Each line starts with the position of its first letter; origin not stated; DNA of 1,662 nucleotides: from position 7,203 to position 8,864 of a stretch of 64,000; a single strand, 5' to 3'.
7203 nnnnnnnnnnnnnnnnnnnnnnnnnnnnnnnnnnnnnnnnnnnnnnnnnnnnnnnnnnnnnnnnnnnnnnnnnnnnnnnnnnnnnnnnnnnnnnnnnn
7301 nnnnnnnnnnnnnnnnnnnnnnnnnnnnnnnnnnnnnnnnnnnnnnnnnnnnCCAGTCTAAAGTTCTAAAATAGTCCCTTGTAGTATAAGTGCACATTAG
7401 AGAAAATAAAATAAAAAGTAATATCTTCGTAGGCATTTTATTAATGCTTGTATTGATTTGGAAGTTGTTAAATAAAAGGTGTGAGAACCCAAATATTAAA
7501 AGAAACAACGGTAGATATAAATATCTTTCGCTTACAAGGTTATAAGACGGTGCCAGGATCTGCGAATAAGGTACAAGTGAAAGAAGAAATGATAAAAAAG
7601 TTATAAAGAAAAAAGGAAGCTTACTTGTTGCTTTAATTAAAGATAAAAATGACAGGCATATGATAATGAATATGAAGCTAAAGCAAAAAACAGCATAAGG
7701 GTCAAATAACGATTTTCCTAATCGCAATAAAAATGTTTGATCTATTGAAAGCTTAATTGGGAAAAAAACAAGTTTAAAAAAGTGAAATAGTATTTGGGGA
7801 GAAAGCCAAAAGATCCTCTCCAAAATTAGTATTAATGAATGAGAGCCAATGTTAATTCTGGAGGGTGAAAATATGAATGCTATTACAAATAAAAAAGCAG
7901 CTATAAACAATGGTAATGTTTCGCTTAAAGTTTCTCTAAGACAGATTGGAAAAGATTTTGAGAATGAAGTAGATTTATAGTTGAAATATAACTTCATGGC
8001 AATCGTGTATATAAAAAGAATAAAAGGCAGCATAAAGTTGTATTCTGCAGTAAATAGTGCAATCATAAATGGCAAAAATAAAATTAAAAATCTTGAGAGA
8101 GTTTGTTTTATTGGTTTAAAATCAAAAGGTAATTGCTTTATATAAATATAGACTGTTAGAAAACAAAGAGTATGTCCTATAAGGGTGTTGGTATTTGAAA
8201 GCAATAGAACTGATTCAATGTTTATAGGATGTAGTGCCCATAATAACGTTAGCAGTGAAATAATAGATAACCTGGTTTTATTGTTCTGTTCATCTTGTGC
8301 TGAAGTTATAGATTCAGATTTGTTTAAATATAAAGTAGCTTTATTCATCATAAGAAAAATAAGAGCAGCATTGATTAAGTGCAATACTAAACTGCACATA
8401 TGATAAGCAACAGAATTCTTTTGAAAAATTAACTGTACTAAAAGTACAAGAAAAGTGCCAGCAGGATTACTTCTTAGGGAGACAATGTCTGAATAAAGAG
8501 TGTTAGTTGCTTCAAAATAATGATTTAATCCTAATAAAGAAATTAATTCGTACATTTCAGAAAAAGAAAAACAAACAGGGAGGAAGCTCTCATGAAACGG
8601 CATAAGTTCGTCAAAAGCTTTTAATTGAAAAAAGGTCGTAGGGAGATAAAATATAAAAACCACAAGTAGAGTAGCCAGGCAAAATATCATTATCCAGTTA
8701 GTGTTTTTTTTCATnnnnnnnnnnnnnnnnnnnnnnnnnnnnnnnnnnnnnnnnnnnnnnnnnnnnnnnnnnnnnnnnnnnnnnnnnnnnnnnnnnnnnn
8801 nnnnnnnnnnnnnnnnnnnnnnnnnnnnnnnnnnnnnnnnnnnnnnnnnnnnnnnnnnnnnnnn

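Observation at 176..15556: Seven consecutive paralogous TMTC/PMT-like genes arranged as nested tandem duplications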

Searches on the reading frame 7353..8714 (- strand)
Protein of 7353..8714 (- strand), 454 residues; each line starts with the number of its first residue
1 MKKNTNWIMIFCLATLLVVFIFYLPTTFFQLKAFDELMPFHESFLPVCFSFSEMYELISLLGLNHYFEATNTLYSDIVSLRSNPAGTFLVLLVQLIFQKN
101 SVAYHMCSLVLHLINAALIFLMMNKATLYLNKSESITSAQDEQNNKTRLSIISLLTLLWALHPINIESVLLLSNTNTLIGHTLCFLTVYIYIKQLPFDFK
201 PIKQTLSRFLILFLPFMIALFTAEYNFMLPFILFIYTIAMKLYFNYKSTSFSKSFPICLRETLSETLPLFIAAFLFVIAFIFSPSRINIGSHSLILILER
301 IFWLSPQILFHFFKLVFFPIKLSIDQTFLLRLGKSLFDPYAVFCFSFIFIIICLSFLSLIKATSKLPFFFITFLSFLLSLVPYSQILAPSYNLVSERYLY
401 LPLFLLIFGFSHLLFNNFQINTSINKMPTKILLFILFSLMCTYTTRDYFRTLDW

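Call 36: search_solved_structures(query=A4, max_evalue=10, show_alignments=3)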
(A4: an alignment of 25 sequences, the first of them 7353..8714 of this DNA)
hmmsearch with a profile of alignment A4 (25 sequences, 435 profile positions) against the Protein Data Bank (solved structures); distinct sequences matched with E-value up to 10: 0.

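Call 43: search_protein_representatives(alignment_id=A4)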
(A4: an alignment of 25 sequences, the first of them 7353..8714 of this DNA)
Query: 25 sequences, 435 profile positions. Proteins with E-value up to 0.001 (for the whole library): 48976; up to 1e-10: 14447; up to 1e-30: 115. The best 150 are listed.
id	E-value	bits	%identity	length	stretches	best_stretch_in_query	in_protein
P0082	2.9e-153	527.4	-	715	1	2-435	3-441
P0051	2.7e-146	504.4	-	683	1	6-435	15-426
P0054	7.8e-145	499.6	-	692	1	2-435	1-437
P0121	5.3e-142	490.3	-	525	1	7-435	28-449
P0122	1.9e-141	488.4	-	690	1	4-435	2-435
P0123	7.1e-141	486.6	-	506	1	4-435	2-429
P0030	4.6e-140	483.9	-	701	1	4-435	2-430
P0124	1.8e-139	482.0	-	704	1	4-435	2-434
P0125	6.0e-139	480.2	-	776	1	4-435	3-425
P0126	9.1e-139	479.6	-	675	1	3-434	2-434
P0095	3.1e-138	477.8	-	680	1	3-435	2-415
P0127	3.9e-137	474.2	-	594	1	9-435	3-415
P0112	1.4e-134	465.8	-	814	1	7-435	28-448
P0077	6.4e-133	460.3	-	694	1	3-435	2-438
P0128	5.6e-132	457.2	-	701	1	4-435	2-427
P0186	2.1e-39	152.2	-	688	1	61-434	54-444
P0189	4.3e-37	144.6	-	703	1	64-435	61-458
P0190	6.2e-37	144.0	-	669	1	83-435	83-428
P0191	3.7e-36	141.5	-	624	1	11-435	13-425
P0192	1.2e-35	139.8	-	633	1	4-435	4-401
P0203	6.7e-33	130.7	-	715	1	84-435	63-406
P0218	3.8e-31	125.0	-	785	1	83-435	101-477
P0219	4.4e-31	124.7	-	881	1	100-435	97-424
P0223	2.9e-30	122.0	-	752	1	83-435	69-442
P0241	5.0e-29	118.0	-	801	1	83-435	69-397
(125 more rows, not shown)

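Call 44: search_protein_families(library=pfam, proteins=[P0186, P0189, P0190, P0191, P0192, P0203, P0218, P0219, P0223, P0241], max_evalue=0.01)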
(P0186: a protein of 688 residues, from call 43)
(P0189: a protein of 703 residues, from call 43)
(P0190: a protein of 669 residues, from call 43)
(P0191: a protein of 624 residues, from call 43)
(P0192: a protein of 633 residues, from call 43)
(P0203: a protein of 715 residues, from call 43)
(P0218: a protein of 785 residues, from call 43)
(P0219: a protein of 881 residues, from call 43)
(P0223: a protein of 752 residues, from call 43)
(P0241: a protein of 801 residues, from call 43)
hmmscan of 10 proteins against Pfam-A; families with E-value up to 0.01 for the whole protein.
P0186 (688 aa): 0 families

P0189 (703 aa): 0 families

P0190 (669 aa): 30 families (the best 25 are shown)
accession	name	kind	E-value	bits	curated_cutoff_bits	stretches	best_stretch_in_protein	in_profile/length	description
PF13414.12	TPR_11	-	3.9e-46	154.9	26.8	4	487-526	3-42/42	TPR repeat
PF00515.34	TPR_1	-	2.6e-44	147.7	27.8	6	480-511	3-34/34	Tetratricopeptide repeat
PF07719.23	TPR_2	-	2e-42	140.3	27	6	480-511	3-34/34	Tetratricopeptide repeat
PF13181.12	TPR_8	-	1.2e-35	119.1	25.7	5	481-511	4-34/34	Tetratricopeptide repeat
PF13431.12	TPR_17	-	1e-30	103.8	24.4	3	467-498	2-33/34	Tetratricopeptide repeat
PF13424.12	TPR_12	-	7.3e-29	100.2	30.1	2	481-541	6-74/77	Tetratricopeptide repeat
PF14559.12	TPR_19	-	3.8e-25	88.4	25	3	594-651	5-62/68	Tetratricopeptide repeat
PF13432.12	TPR_16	-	1.6e-23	83.2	32.7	4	450-511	3-64/65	Tetratricopeptide repeat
PF13176.12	TPR_7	-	1.4e-18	65.8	27.9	1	482-510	3-31/36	Tetratricopeptide repeat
PF13428.12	TPR_14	-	1.7e-18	65.6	23.5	1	583-621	4-42/44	Tetratricopeptide repeat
PF13371.12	TPR_9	-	2.4e-15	56.7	35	2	487-548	4-65/73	Tetratricopeptide repeat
PF13374.12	TPR_10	-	3.4e-14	52.8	27.5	0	482-507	6-31/42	Tetratricopeptide repeat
PF13174.12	TPR_6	-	6.5e-14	52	26.3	1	481-510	3-32/33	Tetratricopeptide repeat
PF24575.1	TPR_Slam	-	2.3e-11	44.5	35.2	0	587-637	54-104/104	Surface lipoprotein assembly modifier, N-terminal TPR repeats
PF25063.1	ARM_TT21_C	-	6.6e-09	36.4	35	3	470-580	87-198/209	Tetratricopeptide repeat protein 21 C-terminal ARM domain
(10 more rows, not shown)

P0191 (624 aa): 0 families

P0192 (633 aa): 0 families

P0203 (715 aa): 41 families (the best 25 are shown)
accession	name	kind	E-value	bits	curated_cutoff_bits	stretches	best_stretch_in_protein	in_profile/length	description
PF00515.34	TPR_1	-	1.9e-55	183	27.8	5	596-627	2-33/34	Tetratricopeptide repeat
PF07719.23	TPR_2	-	2.3e-51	168.1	27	5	596-627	2-33/34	Tetratricopeptide repeat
PF13414.12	TPR_11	-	1.3e-48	162.8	26.8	5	568-609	1-42/42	TPR repeat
PF13181.12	TPR_8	-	4.8e-41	135.8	25.7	4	596-627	2-33/34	Tetratricopeptide repeat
PF13431.12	TPR_17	-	7.5e-39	129.2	24.4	5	584-615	2-33/34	Tetratricopeptide repeat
PF13424.12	TPR_12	-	7e-38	129.1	30.1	5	595-659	3-75/77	Tetratricopeptide repeat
PF13428.12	TPR_14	-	1.7e-29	99.7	23.5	2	597-637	3-43/44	Tetratricopeptide repeat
PF14559.12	TPR_19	-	5.8e-28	97.4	25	3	507-565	5-63/68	Tetratricopeptide repeat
PF13432.12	TPR_16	-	1.7e-26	92.7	32.7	2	567-629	3-65/65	Tetratricopeptide repeat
PF13176.12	TPR_7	-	1.2e-21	75.3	27.9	1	597-628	1-32/36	Tetratricopeptide repeat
PF13374.12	TPR_10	-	1.6e-21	76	27.5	1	596-624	3-31/42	Tetratricopeptide repeat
PF13371.12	TPR_9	-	6.7e-17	61.7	35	2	603-661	3-61/73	Tetratricopeptide repeat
PF23914.1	TPR_CcmH_CycH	-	1.9e-13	51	42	0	622-695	43-118/158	Cytochrome c-type biogenesis protein H TPR domain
PF24575.1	TPR_Slam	-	2.2e-12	47.8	35.2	0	483-544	38-98/104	Surface lipoprotein assembly modifier, N-terminal TPR repeats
PF13174.12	TPR_6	-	5.3e-12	46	26.3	0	632-661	3-32/33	Tetratricopeptide repeat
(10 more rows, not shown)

P0218 (785 aa): 17 families
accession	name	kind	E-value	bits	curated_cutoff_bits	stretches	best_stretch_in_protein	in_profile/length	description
PF00515.34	TPR_1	-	1.3e-16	60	27.8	2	494-525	2-33/34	Tetratricopeptide repeat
PF13181.12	TPR_8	-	5.7e-16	57.7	25.7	3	528-558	2-32/34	Tetratricopeptide repeat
PF07719.23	TPR_2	-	1e-14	53.8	27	2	493-525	1-33/34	Tetratricopeptide repeat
PF13432.12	TPR_16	-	7.3e-13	49.1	32.7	2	469-526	7-64/65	Tetratricopeptide repeat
PF13431.12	TPR_17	-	1e-12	47.7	24.4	2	515-547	1-33/34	Tetratricopeptide repeat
PF13424.12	TPR_12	-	1.7e-12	47.8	30.1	2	493-556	3-74/77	Tetratricopeptide repeat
PF14559.12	TPR_19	-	2.4e-11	44.2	25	2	507-548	5-46/68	Tetratricopeptide repeat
PF13414.12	TPR_11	-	8.1e-10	38.7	26.8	1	535-572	2-39/42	TPR repeat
PF13428.12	TPR_14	-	5.3e-08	33.2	23.5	1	529-570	3-44/44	Tetratricopeptide repeat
PF13174.12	TPR_6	-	3.4e-05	24.6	26.3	0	563-586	2-25/33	Tetratricopeptide repeat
PF17874.7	TPR_MalT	-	4.2e-05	23.4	45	1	534-635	87-189/336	MalT-like TPR region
PF23914.1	TPR_CcmH_CycH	-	0.0001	22.6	42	0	508-589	65-149/158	Cytochrome c-type biogenesis protein H TPR domain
PF13374.12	TPR_10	-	0.00012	22.4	27.5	0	527-556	2-31/42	Tetratricopeptide repeat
PF24885.1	TPR_NPHP3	-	0.00016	21.6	100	0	508-595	114-217/239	Nephrocystin-3 TPR domain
PF13371.12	TPR_9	-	0.0032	17.9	35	0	469-530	5-66/73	Tetratricopeptide repeat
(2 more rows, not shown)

P0219 (881 aa): 42 families (the best 25 are shown)
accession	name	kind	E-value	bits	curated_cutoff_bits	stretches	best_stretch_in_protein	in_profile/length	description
PF13414.12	TPR_11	-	7.3e-87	285.3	26.8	11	760-797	1-38/42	TPR repeat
PF00515.34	TPR_1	-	1.7e-80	262.2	27.8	10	720-752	2-34/34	Tetratricopeptide repeat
PF07719.23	TPR_2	-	4.5e-79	254.6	27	10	754-785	2-33/34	Tetratricopeptide repeat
PF13181.12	TPR_8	-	4.8e-57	185.7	25.7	7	475-505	2-32/34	Tetratricopeptide repeat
PF13432.12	TPR_16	-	6.5e-54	180.3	32.7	6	759-819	3-63/65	Tetratricopeptide repeat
PF13424.12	TPR_12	-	3e-53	178.4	30.1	7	754-817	4-75/77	Tetratricopeptide repeat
PF13431.12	TPR_17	-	4e-51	167.5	24.4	6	741-773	1-33/34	Tetratricopeptide repeat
PF13176.12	TPR_7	-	3e-49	161.4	27.9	5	721-752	1-32/36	Tetratricopeptide repeat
PF14559.12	TPR_19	-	3.3e-44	149.5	25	7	736-791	8-63/68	Tetratricopeptide repeat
PF13428.12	TPR_14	-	5.4e-38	126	23.5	4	755-795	3-43/44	Tetratricopeptide repeat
PF13374.12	TPR_10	-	1.3e-37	127.2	27.5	3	475-503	3-31/42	Tetratricopeptide repeat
PF13174.12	TPR_6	-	1e-24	85.8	26.3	1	720-748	1-29/33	Tetratricopeptide repeat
PF13371.12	TPR_9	-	3.6e-21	75.4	35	2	728-790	4-66/73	Tetratricopeptide repeat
PF25063.1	ARM_TT21_C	-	1.3e-18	68.1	35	3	759-859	101-201/209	Tetratricopeptide repeat protein 21 C-terminal ARM domain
PF24575.1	TPR_Slam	-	8.7e-17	61.9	35.2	1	692-738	54-100/104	Surface lipoprotein assembly modifier, N-terminal TPR repeats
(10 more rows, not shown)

P0223 (752 aa): 17 families
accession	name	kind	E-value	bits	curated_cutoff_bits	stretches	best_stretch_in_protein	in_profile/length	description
PF00515.34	TPR_1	-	2.3e-18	65.6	27.8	2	574-605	3-34/34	Tetratricopeptide repeat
PF07719.23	TPR_2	-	6.2e-18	63.8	27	3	574-605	3-34/34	Tetratricopeptide repeat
PF13424.12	TPR_12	-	1.4e-15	57.6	30.1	1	460-521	5-74/77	Tetratricopeptide repeat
PF13181.12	TPR_8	-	5.4e-15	54.7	25.7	2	573-605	2-34/34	Tetratricopeptide repeat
PF13432.12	TPR_16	-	3.4e-13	50.2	32.7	2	433-489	6-62/65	Tetratricopeptide repeat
PF13431.12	TPR_17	-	1.2e-12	47.4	24.4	1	480-512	1-33/34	Tetratricopeptide repeat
PF13428.12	TPR_14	-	4.9e-12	45.7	23.5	0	494-533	3-42/44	Tetratricopeptide repeat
PF14559.12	TPR_19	-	1e-10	42.2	25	2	510-554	9-53/68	Tetratricopeptide repeat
PF13414.12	TPR_11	-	1e-10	41.5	26.8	2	501-540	3-42/42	TPR repeat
PF13174.12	TPR_6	-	1e-08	35.7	26.3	0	494-523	2-31/33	Tetratricopeptide repeat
PF24575.1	TPR_Slam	-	3.6e-07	31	35.2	1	458-514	47-103/104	Surface lipoprotein assembly modifier, N-terminal TPR repeats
PF13176.12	TPR_7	-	3.1e-06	27.3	27.9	0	496-523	3-30/36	Tetratricopeptide repeat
PF14561.12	TPR_20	-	4.3e-05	24.2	25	1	510-574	6-70/90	Tetratricopeptide repeat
PF13374.12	TPR_10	-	8.2e-05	22.9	27.5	0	497-520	7-30/42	Tetratricopeptide repeat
PF25060.1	ARM_TT21_2nd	-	0.0012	18.8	27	1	453-540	191-270/270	Tetratricopeptide repeat protein 21 second ARM domain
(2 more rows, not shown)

P0241 (801 aa): 36 families (the best 25 are shown)
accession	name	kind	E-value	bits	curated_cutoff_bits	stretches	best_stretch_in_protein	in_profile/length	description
PF13414.12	TPR_11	-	1.8e-74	245.6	26.8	9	522-561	1-40/42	TPR repeat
PF07719.23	TPR_2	-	2.4e-73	236.7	27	9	754-785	2-33/34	Tetratricopeptide repeat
PF00515.34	TPR_1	-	2e-66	217.7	27.8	7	481-514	1-34/34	Tetratricopeptide repeat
PF13431.12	TPR_17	-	1.3e-65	212.7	24.4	7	742-774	2-34/34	Tetratricopeptide repeat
PF13181.12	TPR_8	-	7.4e-57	185.1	25.7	6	618-650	2-34/34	Tetratricopeptide repeat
PF14559.12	TPR_19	-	2.5e-42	143.5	25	7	424-471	2-49/68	Tetratricopeptide repeat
PF13424.12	TPR_12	-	2.2e-36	124.3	30.1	5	480-545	2-75/77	Tetratricopeptide repeat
PF13432.12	TPR_16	-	3.3e-36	123.8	32.7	6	728-785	6-63/65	Tetratricopeptide repeat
PF13428.12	TPR_14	-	4.9e-36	119.9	23.5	5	689-726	5-42/44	Tetratricopeptide repeat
PF13176.12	TPR_7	-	4.5e-28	95.3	27.9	1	619-650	1-32/36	Tetratricopeptide repeat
PF13374.12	TPR_10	-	1.4e-24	85.8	27.5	2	757-781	6-30/42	Tetratricopeptide repeat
PF13371.12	TPR_9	-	8.6e-22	77.4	35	4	726-787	2-63/73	Tetratricopeptide repeat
PF13174.12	TPR_6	-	1.1e-21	76.3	26.3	0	689-718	4-33/33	Tetratricopeptide repeat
PF23914.1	TPR_CcmH_CycH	-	1.1e-19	71.3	42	3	393-509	30-149/158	Cytochrome c-type biogenesis protein H TPR domain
PF07721.20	TPR_4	-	3e-18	65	27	1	755-777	3-25/26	Tetratricopeptide repeat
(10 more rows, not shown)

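Call 45: predict_structure(alignment_id=A4)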
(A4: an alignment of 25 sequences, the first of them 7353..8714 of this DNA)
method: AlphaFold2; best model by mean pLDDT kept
length: 454 residues; sequences in the alignment: 25
mean_pLDDT: 84.4   pTM: 0.89
mean pLDDT of the five models: 84.4, 84.3, 82.9, 81.6, 81.0
residues with pLDDT >= 90: 202; 70-90: 176; 50-70: 71; < 50: 5
segments of 3 or more residues with pLDDT < 50: 1-3
pLDDT, mean of each block of 10 residues (from residue 1): 72 98 89 62 70 86 69 61 77 80 88 98 91 57 85 97 90 83 97 90 92 95 89 96 88 93 96 92 76 77 87 84 56 86 94 96 92 95 71 77 96 85 68 92 90 74
secondary structure, 60 per line:
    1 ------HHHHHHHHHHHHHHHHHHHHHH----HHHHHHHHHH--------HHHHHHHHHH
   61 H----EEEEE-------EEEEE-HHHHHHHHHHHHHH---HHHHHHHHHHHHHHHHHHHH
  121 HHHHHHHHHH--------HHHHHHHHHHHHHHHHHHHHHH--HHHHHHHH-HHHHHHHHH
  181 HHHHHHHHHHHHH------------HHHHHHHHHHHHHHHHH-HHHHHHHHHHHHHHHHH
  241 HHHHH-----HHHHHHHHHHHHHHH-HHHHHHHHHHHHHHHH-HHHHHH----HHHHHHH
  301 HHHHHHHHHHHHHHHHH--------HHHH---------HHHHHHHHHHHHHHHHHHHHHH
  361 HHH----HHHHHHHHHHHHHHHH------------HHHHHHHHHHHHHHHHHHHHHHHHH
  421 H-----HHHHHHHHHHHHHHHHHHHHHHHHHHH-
elements in order: H7-28 H33-42 H51-61 E66-70 E78-82 H84-97 H101-130 H139-160 H163-170 H172-193 H206-222 H224-245 H251-265 H267-282 H284-289 H294-317 H326-329 H339-363 H368-383 H396-421 H427-453

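Call 47: fold_search(model_id=the predicted structure, library=pdb)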
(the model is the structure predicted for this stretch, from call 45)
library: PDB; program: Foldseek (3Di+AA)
matches with E <= 10: 231; with E <= 0.001: 0
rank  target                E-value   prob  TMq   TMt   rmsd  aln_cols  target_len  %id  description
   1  5gmy_A                1.1e-02  1.00  0.43  0.26  15.4       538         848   10  Crystal structure of the Archaeoglobus fulgidus oligosaccharyltransferase (O29867_ARCFU) tethered with an acceptor pep (released 2017-02-01)
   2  7e9s_A                4.3e-02  0.99  0.43  0.26  13.0       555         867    9  Archaeal oligosaccharyltransferase AglB from Archaeoglobus fulgidus in complex with an inhibitory peptide and a dolich (released 2021-09-08)
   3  6s7v                  5.1e-02  0.21  0.12  0.13  22.6       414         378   12  Lipoteichoic acids flippase LtaA (released 2020-04-22)
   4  5ogl_A                5.3e-02  0.99  0.40  0.29  11.6       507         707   15  Structure of bacterial oligosaccharyltransferase PglB in complex with an acceptor peptide and an lipid-linked oligosac (released 2017-10-25)
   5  7zlh_A                5.8e-02  0.95  0.33  0.25  14.8       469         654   12  Cryo-EM structure of C-mannosyltransferase CeDPY19, in apo state, bound to CMT2-Fab and anti-Fab nanobody (released 2023-01-11)
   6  9n9j_I                7.1e-02  0.95  0.38  0.27  17.4       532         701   14  Structure of a GRP94 folding intermediate engaged with a CCDC134- and FKBP11-bound secretory translocon (released 2025-11-19)
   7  7zh6                  1.2e-01  0.13  0.13  0.12  24.5       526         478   13  Structure of human OCT3 in complex with inhibitor Corticosterone (released 2022-11-09)
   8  7zlg_A                2.6e-01  0.85  0.39  0.30  14.6       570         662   12  Cryo-EM structure of C-mannosyltransferase CeDPY19, in complex with acceptor peptide and bound to CMT2-Fab and anti-Fa (released 2023-01-11)
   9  9s6r_A                5.5e-01  0.72  0.36  0.41  11.6       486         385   13  Ternary cryo-EM structure of yeast ALG3 with Dol25-PP-GlcNAc2Man5, Dol25-P-Man, and Fab (released 2026-03-18)
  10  8zko_A                5.5e-01  0.18  0.18  0.21  20.0       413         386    9  CryoEM structure of Thyroid Hormone Transporter MCT8 (released 2025-04-02)
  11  9fot_A                5.7e-01  0.11  0.13  0.14  23.1       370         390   14  Human monocarboxylate transporter 8 bound to Silychristin (released 2025-05-21)
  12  8hpk_A                8.0e-01  0.09  0.14  0.15  20.4       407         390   11  Crystal structure of the bacterial oxalate transporter OxlT in an oxalate-bound occluded form (released 2023-02-15)
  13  6zgr_A                9.0e-01  0.08  0.12  0.13  23.6       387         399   10  Crystal structure of a MFS transporter with bound 1-hydroxynaphthalene-2-carboxylic acid at 2.67 Angstroem resolution (released 2021-10-20)
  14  9ntc                  9.0e-01  0.08  0.14  0.14  24.1       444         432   12  Structure of Synaptic Vesicle Protein 2A Bound to Brivaracetam and UCB1244283 (released 2025-09-10)
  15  6zgs_A                9.4e-01  0.11  0.15  0.17  21.6       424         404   10  Crystal structure of a MFS transporter with bound 3-phenylpropanoic acid at 2.39 Angstroem resolution (released 2021-10-20)
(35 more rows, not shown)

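Call 53: search_solved_structures(query=A5, max_evalue=10, show_alignments=3)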
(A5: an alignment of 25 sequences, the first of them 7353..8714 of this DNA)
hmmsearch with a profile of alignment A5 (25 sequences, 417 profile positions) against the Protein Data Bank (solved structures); distinct sequences matched with E-value up to 10: 1.
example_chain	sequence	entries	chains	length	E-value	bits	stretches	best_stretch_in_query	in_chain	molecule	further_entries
7tgh_P2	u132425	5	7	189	0.17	14.1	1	19-60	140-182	NDUPH2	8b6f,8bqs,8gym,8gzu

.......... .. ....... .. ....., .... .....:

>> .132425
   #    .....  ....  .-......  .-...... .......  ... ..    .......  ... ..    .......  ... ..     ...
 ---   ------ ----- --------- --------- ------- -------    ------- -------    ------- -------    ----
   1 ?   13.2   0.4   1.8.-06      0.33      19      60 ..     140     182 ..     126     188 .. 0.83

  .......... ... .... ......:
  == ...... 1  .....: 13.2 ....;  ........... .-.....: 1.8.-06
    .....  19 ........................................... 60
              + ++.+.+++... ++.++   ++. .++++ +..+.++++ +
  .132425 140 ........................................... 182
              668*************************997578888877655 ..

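Call 54: search_protein_families(library=pfam, alignment_id=A5, max_evalue=1)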
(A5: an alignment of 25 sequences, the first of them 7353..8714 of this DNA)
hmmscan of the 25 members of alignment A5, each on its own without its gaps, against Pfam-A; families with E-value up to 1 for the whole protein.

A. member 1, window:7353-8714:- (454 aa): 2 families
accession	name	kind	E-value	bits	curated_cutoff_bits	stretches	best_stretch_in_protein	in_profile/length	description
PF04574.18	DUF592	-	0.055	13.7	24.5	1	30-65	38-72/153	Protein of unknown function (DUF592)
PF10602.15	RPN7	-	0.072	13.2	29.6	1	97-156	63-122/174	26S proteasome subunit RPN7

B. families by the number of members that match (of 25 scanned): 14 families
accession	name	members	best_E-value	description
PF08409.16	TMTC_DUF1736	7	9.6e-06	Protein O-mannosyl-transferase TMTC, DUF1736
PF13231.12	PMT_2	3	5.5e-06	Dolichyl-phosphate-mannose-protein mannosyltransferase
PF02366.24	PMT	2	1.1e-06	Dolichyl-phosphate-mannose-protein mannosyltransferase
PF24661.1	DUF7649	1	0.00083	Domain of unknown function (DUF7649)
PF15012.11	DUF4519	1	0.007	Domain of unknown function (DUF4519)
PF13716.11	CRAL_TRIO_2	1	0.027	Divergent CRAL/TRIO domain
PF05467.16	Herpes_U47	1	0.03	Herpesvirus glycoprotein U47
PF04574.18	DUF592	1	0.055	Protein of unknown function (DUF592)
PF10602.15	RPN7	1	0.072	26S proteasome subunit RPN7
PF15971.10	Mannosyl_trans4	1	0.076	DolP-mannose mannosyltransferase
PF03779.20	SPW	1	0.18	SPW repeat domain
PF04955.18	HupE_UreJ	1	0.22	HupE / UreJ protein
PF24594.1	DUF7618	1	0.29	Family of unknown function (DUF7618)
PF20237.3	DUF6594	1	0.92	Family of unknown function (DUF6594)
